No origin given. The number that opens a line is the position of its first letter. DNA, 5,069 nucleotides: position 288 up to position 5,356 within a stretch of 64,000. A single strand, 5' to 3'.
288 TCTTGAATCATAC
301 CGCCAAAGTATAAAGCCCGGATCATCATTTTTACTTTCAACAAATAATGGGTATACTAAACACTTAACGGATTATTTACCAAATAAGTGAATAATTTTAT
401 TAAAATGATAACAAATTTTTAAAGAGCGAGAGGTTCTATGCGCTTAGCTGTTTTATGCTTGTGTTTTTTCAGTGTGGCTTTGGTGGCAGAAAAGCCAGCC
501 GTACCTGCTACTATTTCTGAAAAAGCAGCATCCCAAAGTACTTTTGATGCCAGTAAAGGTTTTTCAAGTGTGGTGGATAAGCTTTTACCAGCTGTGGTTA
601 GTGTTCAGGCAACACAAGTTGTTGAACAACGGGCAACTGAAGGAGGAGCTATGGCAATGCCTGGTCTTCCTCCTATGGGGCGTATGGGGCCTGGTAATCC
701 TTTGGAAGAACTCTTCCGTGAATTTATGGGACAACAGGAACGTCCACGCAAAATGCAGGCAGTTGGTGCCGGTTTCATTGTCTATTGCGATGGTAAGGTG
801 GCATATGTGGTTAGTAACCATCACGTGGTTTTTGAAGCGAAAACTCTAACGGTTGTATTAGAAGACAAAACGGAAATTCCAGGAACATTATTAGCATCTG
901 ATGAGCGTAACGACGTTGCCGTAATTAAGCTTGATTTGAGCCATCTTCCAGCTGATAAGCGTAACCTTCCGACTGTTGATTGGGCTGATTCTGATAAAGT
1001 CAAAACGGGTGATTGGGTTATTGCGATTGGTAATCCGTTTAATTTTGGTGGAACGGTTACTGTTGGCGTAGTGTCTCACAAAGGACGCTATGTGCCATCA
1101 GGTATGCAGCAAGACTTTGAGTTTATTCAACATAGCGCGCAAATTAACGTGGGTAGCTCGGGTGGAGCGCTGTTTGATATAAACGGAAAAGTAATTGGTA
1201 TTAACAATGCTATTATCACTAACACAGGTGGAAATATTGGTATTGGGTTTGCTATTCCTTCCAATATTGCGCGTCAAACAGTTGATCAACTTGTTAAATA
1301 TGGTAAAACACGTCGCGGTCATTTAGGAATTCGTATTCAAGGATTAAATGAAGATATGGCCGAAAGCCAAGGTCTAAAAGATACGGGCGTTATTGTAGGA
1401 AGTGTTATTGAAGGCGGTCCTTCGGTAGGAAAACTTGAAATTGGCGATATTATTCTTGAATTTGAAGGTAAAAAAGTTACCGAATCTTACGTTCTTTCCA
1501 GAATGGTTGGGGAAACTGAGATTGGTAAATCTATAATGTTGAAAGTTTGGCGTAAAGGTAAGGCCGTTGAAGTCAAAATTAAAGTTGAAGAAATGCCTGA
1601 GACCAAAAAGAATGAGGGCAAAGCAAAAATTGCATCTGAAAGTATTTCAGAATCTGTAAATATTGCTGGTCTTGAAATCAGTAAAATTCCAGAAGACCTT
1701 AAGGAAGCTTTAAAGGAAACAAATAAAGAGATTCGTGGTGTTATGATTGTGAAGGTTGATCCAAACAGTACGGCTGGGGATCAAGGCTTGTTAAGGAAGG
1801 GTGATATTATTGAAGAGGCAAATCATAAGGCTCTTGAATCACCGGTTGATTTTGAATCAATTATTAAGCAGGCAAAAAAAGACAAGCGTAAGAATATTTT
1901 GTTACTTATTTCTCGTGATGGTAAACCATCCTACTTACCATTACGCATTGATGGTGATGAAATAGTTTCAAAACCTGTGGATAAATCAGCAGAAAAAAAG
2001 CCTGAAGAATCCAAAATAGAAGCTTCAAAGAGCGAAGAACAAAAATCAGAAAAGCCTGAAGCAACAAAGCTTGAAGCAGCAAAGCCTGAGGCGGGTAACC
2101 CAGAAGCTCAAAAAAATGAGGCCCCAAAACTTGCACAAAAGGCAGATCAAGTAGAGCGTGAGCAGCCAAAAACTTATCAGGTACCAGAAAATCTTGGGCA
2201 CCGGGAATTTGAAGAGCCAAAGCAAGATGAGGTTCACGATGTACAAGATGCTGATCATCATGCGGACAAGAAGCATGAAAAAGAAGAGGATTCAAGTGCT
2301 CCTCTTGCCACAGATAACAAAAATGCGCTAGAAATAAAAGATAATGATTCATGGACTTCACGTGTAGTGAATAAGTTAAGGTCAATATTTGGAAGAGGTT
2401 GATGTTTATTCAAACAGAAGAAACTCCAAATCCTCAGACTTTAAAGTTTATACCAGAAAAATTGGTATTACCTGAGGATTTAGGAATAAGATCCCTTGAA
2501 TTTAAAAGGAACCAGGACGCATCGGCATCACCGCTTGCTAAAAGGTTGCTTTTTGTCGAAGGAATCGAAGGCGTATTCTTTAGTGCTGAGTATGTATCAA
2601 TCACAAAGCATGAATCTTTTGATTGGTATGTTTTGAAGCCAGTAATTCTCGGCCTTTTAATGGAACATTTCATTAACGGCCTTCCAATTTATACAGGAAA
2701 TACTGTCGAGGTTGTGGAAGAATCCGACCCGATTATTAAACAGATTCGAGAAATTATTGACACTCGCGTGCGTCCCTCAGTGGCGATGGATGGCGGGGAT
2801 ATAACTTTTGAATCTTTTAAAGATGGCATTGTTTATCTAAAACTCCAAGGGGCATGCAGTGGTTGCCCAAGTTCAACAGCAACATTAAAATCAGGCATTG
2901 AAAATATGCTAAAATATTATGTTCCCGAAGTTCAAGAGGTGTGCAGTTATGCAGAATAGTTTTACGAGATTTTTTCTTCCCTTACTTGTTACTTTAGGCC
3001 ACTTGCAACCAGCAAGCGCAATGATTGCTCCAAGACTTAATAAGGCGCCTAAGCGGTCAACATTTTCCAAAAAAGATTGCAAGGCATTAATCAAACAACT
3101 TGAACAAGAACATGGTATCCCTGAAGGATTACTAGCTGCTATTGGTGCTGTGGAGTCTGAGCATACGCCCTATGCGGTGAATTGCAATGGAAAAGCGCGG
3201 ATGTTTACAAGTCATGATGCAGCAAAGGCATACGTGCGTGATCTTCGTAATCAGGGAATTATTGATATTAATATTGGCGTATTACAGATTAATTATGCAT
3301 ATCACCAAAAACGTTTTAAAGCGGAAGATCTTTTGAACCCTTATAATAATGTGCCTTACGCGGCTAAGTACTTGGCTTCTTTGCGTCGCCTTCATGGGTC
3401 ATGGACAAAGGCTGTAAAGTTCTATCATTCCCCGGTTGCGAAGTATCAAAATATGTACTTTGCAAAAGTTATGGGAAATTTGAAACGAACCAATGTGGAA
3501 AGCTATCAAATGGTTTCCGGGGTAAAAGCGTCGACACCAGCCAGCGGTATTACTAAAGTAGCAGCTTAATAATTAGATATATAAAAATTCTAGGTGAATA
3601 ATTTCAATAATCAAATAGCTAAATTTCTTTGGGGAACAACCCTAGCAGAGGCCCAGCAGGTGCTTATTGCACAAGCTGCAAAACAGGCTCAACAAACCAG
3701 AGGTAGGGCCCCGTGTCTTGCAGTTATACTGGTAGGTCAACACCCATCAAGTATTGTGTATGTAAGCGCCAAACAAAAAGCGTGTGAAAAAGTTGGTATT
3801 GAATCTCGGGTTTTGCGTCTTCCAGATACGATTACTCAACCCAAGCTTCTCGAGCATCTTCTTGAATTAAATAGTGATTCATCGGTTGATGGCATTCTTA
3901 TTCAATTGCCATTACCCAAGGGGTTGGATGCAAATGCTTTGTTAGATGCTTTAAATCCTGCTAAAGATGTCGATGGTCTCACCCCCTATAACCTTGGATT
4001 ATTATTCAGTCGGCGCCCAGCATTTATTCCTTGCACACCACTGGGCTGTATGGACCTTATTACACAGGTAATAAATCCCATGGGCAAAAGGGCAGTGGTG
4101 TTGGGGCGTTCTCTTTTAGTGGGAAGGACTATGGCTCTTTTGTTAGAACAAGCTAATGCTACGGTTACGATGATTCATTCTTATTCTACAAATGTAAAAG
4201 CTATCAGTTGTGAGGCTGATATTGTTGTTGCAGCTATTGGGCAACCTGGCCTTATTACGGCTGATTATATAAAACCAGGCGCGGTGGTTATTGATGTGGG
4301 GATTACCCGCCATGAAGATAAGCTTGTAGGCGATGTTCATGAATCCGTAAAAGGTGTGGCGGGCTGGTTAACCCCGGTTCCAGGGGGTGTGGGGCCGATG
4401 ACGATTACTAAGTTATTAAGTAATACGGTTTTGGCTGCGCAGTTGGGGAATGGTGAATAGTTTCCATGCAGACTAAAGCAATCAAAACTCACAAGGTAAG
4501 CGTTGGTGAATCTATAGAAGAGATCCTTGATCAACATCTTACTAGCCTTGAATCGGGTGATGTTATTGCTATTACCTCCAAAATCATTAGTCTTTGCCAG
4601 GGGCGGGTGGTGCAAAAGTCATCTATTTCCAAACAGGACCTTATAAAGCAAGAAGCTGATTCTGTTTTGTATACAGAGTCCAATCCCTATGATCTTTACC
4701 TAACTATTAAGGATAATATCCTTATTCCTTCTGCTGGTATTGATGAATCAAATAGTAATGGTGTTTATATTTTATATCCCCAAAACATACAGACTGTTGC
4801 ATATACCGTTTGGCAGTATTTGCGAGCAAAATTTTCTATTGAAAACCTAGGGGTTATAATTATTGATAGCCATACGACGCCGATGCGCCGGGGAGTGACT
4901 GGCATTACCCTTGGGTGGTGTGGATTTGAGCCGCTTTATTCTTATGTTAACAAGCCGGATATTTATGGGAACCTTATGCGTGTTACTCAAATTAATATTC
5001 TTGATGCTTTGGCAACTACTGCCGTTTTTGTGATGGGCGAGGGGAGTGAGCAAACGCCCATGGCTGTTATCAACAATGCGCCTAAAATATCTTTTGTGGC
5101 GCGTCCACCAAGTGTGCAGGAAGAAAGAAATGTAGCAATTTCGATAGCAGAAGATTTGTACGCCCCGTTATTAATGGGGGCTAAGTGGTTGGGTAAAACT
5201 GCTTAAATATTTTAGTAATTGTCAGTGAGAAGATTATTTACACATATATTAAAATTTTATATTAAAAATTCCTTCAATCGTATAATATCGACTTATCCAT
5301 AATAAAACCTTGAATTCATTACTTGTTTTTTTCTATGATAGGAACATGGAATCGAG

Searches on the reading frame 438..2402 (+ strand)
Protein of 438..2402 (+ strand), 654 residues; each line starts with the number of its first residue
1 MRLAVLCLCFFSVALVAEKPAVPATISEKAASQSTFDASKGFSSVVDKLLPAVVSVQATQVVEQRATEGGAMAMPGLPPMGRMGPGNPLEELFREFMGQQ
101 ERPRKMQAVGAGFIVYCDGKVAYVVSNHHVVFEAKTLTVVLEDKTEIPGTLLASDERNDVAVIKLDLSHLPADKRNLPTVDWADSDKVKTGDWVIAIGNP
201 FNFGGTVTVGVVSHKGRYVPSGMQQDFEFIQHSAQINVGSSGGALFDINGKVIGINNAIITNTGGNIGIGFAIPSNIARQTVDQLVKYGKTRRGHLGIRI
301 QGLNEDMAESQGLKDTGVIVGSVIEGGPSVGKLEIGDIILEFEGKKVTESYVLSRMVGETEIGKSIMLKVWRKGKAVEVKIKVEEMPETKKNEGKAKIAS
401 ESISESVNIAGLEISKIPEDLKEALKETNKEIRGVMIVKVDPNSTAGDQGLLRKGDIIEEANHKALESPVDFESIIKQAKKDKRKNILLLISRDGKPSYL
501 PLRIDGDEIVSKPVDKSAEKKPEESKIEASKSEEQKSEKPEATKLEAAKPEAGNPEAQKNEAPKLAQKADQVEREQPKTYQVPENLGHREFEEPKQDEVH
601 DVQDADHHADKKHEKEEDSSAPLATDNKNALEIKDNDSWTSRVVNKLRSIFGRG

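Call 40: search_protein_families(library=pfam, proteins=[window:438-2402:+], max_evalue=0.00001)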
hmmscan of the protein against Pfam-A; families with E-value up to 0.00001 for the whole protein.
window:438-2402:+ (654 aa): 6 families
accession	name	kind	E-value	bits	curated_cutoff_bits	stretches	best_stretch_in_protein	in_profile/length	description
PF13365.12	Trypsin_2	-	1.6e-27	97.5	27.6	1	110-255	1-144/144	Trypsin-like peptidase domain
PF13180.12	PDZ_2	-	9.2e-20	71.2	27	1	294-383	1-80/80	PDZ domain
PF00089.32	Trypsin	-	3e-12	47.3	20.6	1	123-277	36-215/220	Trypsin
PF00595.29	PDZ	-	9.3e-10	39.2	23.2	0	290-370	6-80/81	PDZ domain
PF17820.7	PDZ_6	-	9.2e-09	35.4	27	0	437-485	2-48/54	PDZ domain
PF19805.5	DUF6288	-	1.5e-07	31.4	26.3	0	319-384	4-77/402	Family of unknown function (DUF6288)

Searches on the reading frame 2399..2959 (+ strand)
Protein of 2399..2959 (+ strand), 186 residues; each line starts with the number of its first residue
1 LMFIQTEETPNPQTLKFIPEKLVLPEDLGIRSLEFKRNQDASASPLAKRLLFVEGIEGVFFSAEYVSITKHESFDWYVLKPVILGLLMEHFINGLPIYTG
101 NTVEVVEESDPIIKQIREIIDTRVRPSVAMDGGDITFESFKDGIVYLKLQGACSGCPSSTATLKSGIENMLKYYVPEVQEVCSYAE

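Call 40: search_protein_families(library=pfam, proteins=[window:2399-2959:+], max_evalue=0.00001)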
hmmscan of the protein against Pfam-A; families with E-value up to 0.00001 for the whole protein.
window:2399-2959:+ (186 aa): 2 families
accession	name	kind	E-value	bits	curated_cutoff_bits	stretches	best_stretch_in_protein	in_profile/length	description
PF01106.22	NifU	-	4.2e-29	100.9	27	1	116-181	1-66/67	NifU-like domain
PF08712.16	Nfu_N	-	2.8e-26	91.8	27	1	4-93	1-87/88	Scaffold protein Nfu/NifU N terminal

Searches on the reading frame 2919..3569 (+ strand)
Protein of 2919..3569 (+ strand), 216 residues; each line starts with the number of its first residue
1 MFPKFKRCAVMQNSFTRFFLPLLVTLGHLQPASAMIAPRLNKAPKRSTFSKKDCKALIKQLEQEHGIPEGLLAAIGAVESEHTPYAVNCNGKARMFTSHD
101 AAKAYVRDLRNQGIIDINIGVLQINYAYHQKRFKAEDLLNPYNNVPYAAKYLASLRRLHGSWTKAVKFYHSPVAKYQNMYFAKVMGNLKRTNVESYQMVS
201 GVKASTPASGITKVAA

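Call 40: search_protein_families(library=pfam, proteins=[window:2919-3569:+], max_evalue=0.00001)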
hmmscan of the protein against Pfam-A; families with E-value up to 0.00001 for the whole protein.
window:2919-3569:+ (216 aa): 1 family
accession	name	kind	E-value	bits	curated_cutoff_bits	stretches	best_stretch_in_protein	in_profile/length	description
PF01464.25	SLT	-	5.6e-09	36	21.3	1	57-170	2-95/117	Transglycosylase SLT domain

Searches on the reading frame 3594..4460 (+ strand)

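Call 40: search_protein_families(library=pfam, proteins=[window:3594-4460:+], max_evalue=0.00001)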
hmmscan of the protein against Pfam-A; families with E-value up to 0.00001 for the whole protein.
window:3594-4460:+ (288 aa): 2 families
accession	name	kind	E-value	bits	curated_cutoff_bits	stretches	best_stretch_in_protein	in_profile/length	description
PF02882.25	THF_DHG_CYH_C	-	1.2e-58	197.4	27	1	130-283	1-157/160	Tetrahydrofolate dehydrogenase/cyclohydrolase, NAD(P)-binding domain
PF00763.28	THF_DHG_CYH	-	1.7e-35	122.2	32.8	1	14-127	3-115/115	Tetrahydrofolate dehydrogenase/cyclohydrolase, catalytic domain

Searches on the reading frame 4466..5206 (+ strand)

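Call 40: search_protein_families(library=pfam, proteins=[window:4466-5206:+], max_evalue=0.00001)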
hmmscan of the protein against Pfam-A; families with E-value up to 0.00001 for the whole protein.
window:4466-5206:+ (246 aa): 1 family
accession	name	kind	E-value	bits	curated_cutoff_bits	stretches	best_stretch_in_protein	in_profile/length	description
PF01996.21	F420_ligase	-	2.2e-33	116.1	25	1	6-204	2-218/218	F420-0:Gamma-glutamyl ligase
